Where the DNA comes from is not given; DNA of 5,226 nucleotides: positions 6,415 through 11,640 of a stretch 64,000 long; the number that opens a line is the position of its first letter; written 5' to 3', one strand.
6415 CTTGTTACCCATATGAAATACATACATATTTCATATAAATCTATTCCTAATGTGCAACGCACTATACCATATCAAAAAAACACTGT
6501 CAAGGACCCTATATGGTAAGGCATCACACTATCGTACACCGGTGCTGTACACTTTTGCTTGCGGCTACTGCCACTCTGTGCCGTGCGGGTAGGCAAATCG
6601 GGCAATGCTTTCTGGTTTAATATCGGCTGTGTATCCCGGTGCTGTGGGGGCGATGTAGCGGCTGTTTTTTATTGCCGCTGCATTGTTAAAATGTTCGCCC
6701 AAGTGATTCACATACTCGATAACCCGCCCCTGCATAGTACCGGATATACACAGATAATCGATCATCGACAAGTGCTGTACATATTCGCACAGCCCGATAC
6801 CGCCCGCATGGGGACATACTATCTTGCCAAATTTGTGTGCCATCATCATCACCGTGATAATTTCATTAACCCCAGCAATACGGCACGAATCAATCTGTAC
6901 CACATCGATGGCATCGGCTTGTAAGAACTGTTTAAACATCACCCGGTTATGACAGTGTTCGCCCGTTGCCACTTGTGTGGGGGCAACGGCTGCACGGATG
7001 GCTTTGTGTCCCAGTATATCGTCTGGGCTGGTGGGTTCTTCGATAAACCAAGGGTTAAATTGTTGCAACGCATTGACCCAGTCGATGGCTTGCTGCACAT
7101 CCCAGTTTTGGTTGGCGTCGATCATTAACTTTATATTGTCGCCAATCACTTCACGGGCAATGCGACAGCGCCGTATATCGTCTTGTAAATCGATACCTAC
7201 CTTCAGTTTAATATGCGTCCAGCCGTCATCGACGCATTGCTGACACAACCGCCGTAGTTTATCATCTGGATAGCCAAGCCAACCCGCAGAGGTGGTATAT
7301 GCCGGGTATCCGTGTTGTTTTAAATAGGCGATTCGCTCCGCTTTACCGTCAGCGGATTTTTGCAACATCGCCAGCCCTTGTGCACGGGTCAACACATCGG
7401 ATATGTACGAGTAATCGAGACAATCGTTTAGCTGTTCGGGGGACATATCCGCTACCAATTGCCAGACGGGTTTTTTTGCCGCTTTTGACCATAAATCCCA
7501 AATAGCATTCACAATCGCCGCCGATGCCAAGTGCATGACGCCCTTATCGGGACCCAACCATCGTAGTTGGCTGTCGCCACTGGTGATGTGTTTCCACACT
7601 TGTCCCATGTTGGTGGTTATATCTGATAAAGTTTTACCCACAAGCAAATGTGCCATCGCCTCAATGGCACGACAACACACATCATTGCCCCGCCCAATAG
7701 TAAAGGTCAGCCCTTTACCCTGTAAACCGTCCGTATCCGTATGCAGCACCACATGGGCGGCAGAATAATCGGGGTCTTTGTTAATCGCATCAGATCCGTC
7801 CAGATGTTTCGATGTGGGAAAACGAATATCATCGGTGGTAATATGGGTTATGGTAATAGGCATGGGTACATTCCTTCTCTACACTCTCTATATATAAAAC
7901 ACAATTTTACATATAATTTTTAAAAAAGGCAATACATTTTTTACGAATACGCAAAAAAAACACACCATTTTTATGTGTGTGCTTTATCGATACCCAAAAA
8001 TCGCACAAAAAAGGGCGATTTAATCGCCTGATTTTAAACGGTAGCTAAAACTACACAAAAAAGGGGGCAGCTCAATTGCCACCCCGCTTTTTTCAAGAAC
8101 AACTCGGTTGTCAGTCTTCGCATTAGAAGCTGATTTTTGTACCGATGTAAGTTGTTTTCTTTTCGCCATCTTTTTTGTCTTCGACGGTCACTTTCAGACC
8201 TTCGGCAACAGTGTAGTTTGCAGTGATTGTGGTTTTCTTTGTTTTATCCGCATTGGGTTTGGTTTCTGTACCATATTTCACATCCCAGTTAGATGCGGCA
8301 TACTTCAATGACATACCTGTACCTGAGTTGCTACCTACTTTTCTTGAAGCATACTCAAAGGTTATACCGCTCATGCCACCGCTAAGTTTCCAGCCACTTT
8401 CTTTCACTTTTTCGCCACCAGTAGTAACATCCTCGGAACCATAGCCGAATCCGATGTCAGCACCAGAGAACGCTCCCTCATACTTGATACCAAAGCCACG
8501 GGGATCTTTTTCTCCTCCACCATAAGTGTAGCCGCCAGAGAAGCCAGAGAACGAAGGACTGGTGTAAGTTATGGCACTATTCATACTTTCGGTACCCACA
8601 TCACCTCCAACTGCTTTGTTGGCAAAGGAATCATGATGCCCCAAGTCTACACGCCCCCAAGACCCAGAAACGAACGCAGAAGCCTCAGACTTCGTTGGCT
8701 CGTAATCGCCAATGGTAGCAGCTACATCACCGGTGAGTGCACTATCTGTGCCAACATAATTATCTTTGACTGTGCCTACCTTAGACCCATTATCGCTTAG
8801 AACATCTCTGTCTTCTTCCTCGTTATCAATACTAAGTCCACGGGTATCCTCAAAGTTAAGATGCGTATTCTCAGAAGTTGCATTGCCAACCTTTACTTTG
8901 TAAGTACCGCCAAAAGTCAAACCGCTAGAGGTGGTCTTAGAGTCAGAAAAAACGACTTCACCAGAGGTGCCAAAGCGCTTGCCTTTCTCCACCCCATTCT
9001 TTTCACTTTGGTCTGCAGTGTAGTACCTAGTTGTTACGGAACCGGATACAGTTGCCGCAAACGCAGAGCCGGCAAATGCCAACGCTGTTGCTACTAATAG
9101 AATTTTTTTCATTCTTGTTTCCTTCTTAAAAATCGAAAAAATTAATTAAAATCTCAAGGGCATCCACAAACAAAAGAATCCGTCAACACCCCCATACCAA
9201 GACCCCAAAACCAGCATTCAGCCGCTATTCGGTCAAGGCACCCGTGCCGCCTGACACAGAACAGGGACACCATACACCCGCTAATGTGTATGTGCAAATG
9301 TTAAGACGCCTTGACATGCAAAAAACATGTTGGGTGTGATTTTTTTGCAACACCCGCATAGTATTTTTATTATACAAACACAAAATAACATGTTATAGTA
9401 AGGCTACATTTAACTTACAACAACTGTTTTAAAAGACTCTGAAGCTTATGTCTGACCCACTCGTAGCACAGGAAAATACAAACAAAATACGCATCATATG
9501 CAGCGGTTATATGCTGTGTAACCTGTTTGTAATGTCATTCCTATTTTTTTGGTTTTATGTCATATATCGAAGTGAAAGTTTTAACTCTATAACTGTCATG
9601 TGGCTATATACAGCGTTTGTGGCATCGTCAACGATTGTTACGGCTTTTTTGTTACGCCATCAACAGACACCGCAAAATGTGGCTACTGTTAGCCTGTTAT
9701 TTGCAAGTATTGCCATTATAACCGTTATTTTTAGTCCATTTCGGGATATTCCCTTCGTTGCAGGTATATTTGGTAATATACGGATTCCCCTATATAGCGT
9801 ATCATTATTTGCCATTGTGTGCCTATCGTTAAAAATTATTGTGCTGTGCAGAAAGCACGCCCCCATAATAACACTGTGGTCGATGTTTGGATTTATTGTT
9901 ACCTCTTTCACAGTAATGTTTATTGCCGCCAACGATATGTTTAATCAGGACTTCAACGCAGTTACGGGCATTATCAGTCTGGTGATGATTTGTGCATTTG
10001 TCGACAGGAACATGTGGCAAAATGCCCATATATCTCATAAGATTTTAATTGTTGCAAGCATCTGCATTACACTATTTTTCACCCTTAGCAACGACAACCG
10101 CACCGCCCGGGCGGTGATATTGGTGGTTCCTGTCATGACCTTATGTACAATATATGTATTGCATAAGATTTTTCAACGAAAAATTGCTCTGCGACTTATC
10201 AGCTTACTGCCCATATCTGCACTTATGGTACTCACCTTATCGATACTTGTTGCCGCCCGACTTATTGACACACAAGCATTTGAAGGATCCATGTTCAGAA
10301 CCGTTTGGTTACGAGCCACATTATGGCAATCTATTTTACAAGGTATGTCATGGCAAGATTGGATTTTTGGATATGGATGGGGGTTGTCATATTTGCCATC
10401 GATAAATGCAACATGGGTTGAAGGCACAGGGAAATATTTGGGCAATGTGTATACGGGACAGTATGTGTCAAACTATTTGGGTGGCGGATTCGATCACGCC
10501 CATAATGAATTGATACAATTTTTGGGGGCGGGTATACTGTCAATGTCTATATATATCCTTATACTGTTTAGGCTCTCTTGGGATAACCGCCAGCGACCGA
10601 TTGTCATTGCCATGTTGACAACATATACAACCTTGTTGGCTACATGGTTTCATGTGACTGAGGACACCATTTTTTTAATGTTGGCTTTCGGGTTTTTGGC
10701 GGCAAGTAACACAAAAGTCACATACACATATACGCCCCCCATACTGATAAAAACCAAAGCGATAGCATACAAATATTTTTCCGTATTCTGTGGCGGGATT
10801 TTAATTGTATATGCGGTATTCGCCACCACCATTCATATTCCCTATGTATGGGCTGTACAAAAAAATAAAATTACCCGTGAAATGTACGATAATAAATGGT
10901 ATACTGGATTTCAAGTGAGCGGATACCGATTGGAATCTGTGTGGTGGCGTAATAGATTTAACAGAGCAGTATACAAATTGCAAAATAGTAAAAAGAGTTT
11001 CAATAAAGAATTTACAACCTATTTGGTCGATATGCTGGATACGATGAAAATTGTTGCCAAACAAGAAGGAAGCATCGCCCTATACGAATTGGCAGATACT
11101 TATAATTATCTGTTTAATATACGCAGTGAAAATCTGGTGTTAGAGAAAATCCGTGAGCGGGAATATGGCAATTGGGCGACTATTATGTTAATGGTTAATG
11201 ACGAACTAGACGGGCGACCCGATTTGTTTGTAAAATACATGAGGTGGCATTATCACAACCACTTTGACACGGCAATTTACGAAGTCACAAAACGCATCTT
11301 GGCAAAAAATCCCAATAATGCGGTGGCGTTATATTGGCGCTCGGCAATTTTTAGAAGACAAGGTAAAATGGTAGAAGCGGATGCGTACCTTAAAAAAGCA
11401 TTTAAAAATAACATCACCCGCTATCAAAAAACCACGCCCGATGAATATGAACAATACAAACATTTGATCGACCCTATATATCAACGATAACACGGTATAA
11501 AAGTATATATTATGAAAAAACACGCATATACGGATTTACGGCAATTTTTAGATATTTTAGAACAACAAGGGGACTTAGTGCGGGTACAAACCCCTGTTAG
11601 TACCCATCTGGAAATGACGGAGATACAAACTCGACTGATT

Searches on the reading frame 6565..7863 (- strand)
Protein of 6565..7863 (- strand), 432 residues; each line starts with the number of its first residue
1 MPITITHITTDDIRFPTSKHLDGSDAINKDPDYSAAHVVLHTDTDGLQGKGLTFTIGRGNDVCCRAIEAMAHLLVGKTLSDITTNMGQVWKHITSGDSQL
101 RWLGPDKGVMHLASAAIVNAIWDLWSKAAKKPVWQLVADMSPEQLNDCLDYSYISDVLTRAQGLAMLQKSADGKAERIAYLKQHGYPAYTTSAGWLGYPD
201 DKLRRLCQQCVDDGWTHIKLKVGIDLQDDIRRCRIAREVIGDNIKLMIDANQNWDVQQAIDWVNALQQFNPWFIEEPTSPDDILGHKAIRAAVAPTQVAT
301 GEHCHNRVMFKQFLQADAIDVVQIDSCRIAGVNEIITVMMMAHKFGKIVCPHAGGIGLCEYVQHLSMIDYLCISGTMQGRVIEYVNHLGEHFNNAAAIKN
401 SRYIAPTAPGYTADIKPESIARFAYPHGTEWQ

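Call 11: search_protein_families(library=pfam, proteins=[window:6565-7863:-], max_evalue=0.001)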
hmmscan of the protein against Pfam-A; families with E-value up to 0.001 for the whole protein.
window:6565-7863:- (432 aa): 2 families
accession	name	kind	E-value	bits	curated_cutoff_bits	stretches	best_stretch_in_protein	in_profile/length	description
PF13378.12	MR_MLE_C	-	9.5e-60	202.5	29.4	1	203-418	2-218/219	Enolase C-terminal domain-like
PF02746.21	MR_MLE_N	-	3.1e-08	34.3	22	1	35-137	26-116/117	Mandelate racemase / muconate lactonizing enzyme, N-terminal domain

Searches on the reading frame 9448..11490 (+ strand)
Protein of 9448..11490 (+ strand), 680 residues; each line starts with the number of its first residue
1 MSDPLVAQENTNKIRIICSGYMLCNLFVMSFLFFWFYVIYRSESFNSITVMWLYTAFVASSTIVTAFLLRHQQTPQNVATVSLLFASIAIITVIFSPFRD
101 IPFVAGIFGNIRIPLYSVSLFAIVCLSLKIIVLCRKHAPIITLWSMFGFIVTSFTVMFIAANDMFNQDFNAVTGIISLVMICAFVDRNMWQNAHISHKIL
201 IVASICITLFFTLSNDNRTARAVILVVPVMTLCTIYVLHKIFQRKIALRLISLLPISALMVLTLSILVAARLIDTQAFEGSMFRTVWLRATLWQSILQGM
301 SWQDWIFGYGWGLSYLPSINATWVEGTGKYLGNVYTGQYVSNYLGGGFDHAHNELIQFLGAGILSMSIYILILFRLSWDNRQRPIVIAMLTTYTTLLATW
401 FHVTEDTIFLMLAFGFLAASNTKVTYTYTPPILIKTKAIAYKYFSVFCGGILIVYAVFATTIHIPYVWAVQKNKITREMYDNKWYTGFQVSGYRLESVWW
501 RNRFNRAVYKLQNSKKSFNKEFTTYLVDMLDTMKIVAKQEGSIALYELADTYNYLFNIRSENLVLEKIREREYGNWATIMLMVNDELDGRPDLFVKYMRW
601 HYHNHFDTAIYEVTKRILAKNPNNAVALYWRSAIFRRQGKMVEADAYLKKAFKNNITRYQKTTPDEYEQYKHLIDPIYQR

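Call 11: search_protein_families(library=pfam, proteins=[window:9448-11490:+], max_evalue=0.001)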
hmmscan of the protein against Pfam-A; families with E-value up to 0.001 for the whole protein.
window:9448-11490:+ (680 aa): 1 family
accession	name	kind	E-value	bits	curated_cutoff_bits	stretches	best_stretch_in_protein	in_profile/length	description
PF04932.20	Wzy_C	-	3.1e-05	24.2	31.7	1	210-360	8-138/149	O-Antigen ligase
